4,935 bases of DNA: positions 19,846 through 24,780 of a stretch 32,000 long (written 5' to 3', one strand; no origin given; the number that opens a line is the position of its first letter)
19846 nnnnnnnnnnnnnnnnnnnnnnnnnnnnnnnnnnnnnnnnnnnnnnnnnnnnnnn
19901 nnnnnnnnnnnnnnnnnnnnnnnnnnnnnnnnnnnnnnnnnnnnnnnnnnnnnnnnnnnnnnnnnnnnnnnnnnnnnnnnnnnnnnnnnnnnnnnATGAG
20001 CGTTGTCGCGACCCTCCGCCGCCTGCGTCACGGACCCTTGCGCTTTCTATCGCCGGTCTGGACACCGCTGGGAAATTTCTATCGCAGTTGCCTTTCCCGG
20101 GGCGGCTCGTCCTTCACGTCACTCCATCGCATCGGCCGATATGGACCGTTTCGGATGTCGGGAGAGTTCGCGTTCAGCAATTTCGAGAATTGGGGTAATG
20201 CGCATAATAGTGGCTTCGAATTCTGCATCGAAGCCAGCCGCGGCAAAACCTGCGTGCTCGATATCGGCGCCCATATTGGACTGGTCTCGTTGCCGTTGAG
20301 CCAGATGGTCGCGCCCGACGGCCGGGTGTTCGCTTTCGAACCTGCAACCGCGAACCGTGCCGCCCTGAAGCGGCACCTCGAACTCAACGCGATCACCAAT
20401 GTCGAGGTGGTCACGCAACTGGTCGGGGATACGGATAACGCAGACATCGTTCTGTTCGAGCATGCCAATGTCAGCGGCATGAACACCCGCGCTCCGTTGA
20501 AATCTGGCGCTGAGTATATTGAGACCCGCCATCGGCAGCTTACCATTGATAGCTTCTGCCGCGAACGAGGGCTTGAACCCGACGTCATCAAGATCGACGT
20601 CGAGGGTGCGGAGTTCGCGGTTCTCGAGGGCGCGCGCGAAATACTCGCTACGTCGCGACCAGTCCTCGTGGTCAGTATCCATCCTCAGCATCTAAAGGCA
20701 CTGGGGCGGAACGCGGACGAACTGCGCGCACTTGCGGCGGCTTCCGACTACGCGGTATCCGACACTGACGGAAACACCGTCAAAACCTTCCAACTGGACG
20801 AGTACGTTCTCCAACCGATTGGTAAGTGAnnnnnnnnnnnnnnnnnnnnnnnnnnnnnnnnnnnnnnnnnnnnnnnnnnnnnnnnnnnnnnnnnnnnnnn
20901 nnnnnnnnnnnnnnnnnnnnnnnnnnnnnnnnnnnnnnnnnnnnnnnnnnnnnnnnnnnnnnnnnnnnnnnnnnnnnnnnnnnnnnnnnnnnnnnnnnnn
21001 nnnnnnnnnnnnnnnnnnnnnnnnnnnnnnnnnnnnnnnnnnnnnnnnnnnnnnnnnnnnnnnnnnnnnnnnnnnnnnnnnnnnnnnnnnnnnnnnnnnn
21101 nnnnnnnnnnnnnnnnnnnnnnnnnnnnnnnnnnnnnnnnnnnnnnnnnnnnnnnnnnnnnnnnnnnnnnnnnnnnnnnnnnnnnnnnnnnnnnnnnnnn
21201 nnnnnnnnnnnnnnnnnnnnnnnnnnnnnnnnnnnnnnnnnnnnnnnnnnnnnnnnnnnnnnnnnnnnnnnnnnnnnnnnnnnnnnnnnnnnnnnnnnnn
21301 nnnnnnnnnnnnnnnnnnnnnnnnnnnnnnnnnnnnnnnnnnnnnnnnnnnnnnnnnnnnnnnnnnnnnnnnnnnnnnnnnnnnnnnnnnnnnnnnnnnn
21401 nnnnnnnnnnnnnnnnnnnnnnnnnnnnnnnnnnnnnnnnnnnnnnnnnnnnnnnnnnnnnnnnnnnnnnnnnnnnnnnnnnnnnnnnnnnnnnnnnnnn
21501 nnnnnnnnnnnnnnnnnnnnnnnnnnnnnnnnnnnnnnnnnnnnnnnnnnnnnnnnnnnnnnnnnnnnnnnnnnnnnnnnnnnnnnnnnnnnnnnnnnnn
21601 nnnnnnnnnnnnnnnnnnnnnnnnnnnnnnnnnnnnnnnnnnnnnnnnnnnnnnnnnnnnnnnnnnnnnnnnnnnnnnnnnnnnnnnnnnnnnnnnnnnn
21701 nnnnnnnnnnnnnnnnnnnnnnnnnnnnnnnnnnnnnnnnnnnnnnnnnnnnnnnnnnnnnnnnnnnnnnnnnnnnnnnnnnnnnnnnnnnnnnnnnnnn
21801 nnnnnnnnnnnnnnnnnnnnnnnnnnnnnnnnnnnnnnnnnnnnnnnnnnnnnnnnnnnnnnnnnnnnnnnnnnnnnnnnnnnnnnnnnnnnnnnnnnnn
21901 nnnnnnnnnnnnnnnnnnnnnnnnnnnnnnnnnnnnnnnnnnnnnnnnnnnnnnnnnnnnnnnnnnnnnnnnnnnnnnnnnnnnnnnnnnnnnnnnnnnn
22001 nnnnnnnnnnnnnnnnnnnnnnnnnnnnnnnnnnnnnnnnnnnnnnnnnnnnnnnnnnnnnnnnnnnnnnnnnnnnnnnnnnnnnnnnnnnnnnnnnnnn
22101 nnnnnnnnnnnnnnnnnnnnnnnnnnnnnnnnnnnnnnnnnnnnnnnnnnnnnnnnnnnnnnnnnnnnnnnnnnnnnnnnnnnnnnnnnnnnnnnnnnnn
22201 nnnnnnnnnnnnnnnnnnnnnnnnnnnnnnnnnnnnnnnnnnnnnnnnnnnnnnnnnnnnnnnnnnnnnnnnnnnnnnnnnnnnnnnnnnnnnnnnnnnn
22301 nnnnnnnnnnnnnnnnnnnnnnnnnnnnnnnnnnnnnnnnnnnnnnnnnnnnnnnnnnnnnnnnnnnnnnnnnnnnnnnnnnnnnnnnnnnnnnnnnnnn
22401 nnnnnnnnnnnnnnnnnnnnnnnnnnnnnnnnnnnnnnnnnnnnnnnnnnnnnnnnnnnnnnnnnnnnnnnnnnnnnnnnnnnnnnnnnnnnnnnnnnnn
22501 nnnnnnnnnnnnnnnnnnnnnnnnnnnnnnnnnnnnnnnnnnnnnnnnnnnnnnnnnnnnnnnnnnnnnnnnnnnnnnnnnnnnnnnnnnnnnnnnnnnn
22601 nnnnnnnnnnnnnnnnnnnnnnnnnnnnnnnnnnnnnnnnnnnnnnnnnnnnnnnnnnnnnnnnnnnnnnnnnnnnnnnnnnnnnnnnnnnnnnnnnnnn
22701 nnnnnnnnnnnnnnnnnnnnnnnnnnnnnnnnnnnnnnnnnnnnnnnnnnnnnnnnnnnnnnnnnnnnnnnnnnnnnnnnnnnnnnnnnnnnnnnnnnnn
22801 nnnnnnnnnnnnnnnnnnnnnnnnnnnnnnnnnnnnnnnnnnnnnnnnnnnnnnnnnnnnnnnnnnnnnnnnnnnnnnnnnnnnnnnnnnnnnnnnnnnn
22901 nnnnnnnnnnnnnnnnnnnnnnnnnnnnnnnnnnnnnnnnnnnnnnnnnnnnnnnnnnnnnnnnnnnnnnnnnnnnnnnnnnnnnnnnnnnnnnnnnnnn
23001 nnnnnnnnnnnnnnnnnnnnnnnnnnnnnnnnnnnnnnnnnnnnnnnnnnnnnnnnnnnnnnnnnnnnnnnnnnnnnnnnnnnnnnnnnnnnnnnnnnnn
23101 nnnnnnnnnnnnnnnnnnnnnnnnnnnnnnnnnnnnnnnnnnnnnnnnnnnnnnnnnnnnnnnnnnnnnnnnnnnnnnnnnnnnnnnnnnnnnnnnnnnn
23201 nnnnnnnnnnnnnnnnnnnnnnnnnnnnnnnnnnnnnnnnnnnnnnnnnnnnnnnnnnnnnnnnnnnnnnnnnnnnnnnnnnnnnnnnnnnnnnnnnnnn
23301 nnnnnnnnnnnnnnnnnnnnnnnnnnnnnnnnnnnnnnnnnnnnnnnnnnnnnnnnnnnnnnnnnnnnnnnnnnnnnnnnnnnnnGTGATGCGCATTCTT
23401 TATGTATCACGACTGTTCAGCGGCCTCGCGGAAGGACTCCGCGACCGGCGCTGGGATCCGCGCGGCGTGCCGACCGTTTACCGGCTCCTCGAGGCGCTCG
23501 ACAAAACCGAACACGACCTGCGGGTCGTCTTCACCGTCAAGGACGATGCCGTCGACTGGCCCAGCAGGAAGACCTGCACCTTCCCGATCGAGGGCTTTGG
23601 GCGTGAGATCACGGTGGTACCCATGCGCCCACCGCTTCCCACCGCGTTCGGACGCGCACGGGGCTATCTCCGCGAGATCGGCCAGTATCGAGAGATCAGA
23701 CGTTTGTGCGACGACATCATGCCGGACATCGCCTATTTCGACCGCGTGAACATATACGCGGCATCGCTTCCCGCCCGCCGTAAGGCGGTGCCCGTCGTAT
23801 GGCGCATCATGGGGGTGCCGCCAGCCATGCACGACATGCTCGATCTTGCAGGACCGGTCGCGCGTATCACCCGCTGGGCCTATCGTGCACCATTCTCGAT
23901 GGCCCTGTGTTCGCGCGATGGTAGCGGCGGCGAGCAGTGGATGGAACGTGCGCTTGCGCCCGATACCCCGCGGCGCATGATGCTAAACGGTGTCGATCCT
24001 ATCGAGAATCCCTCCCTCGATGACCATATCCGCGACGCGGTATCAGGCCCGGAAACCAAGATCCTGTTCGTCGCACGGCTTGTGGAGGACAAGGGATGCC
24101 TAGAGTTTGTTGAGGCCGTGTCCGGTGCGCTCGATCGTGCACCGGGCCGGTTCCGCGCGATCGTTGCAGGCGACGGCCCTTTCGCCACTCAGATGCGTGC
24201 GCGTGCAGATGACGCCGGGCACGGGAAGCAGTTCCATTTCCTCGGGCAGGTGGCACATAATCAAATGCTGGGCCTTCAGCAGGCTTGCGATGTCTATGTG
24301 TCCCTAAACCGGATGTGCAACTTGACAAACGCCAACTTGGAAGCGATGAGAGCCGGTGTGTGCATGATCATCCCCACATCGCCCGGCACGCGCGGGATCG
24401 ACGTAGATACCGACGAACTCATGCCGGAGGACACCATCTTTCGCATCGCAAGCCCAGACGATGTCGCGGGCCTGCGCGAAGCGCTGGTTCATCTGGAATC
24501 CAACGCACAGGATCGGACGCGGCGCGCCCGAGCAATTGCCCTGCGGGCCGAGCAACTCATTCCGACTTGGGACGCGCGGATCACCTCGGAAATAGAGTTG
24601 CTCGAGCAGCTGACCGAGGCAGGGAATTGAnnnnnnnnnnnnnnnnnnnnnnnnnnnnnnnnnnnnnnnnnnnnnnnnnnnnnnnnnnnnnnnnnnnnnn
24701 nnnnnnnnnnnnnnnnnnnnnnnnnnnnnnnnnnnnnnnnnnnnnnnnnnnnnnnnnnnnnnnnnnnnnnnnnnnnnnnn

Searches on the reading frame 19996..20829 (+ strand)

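Call 76: search_protein_families(library=pfam, proteins=[window:19996-20829:+], max_evalue=0.05)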
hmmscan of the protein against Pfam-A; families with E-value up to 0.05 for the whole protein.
window:19996-20829:+ (277 aa): 2 families
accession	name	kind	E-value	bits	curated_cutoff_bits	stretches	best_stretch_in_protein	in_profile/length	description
PF05050.19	Methyltransf_21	-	1.8e-20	74.2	22.7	1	89-246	1-165/173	Methyltransferase FkbM domain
PF13649.12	Methyltransf_25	-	0.038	15.1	27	0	87-150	1-66/97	Methyltransferase domain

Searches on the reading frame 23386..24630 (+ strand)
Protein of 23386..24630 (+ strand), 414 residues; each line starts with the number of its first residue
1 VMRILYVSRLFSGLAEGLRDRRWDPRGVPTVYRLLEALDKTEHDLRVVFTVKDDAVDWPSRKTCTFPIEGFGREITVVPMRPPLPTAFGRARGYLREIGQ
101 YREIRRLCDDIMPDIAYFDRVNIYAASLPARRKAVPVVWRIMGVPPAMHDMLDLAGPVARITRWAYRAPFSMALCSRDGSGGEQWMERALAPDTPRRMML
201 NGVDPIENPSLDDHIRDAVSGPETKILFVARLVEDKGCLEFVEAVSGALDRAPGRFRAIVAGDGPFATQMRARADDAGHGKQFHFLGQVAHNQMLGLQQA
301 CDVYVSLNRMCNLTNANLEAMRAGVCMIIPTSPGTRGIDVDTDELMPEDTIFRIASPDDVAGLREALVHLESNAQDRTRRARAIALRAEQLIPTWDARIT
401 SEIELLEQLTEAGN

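Call 6: search_protein_families(library=pfam, proteins=[window:23386-24630:+], max_evalue=0.01)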
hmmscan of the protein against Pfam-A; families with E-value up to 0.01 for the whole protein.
window:23386-24630:+ (414 aa): 3 families
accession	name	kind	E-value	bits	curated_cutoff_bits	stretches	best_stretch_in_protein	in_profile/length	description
PF13692.12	Glyco_trans_1_4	-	1.3e-14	55.1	27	1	224-370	2-139/142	Glycosyl transferases group 1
PF00534.26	Glycos_transf_1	-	1.4e-14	54.4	26.4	1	222-348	14-136/172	Glycosyl transferases group 1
PF13579.12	Glyco_trans_4_4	-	0.0007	20.4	29.7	1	29-167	5-122/158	Glycosyl transferase 4-like domain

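Call 7: search_protein_families(library=ncbifam, proteins=[window:23386-24630:+], max_evalue=0.01)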
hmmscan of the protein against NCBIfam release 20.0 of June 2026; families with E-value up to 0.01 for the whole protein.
window:23386-24630:+ (414 aa): 15 families
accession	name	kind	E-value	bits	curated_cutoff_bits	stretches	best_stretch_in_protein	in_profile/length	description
TIGR03088.1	stp2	hypoth_equivalog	5.9e-08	32.1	409.05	1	184-383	149-348/374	TIGR03088 family PEP-CTERM/XrtA system glycosyltransferase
NF047684.1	TeichurnBiosyTuaC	equivalog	2.3e-07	30.1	550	1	215-327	209-316/391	teichuronic acid biosynthesis protein TuaC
TIGR04063.1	stp3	hypoth_equivalog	1.1e-06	27.9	442.05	1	227-385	217-371/397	TIGR04063 family PEP-CTERM/XrtA system glycosyltransferase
NF041876.1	EPS_EpsE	equivalog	4.8e-06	26.1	400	1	186-379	176-367/389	exopolysaccharide biosynthesis GT4 family glycosyltransferase EpsE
TIGR04157.1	glyco_rSAM_CFB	subfamily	2e-05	23.8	400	1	223-336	227-336/406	TIGR04157 family glycosyltransferase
NF050056.1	ProtGlycPglH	equivalog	7.1e-05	22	600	1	206-295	162-249/354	GalNAc-alpha-(1->4)-GalNAc-alpha-(1->3)-diNAcBac-PP-undecaprenol alpha-1,4-N-acetyl-D-galactosaminyltransferase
TIGR04348.1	TIGR04348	equivalog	0.00017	20.8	300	1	224-338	138-250/310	selenoneine biosynthesis selenosugar synthase SenB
NF038298.1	EPS_HpsO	equivalog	0.00035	19.4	575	1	222-295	200-270/388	hormogonium polysaccharide biosynthesis glycosyltransferase HpsO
NF038295.1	EPS_HpsP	equivalog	0.00038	19.6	550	1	202-404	184-382/388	hormogonium polysaccharide biosynthesis glycosyltransferase HpsP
NF012034.0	PRK15490.1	equivalog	0.00049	18.6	813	1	223-332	398-504/578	Vi polysaccharide biosynthesis glycosyltransferase TviE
NF046085.1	XrtY_assoc_Gly1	equivalog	0.0012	17.8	400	1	223-332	209-316/387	XrtY-associated glycosyltransferase XYAG1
NF049988.1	MGlcDAGSynMgs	equivalog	0.0015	17.9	400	1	226-329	216-318/398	alpha-monoglucosyldiacylglycerol synthase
TIGR03999.1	thiol_BshA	equivalog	0.0019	17.2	273.7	1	257-335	231-307/375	N-acetyl-alpha-D-glucosaminyl L-malate synthase BshA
NF038229.1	Glyco4_Geo_Pelo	equivalog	0.0023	17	400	1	220-337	158-274/338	GPMC system family 4 glycosyltransferase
NF011726.0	PRK15179.1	equivalog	0.0043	15.4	733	1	228-350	522-643/694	Vi polysaccharide biosynthesis protein TviE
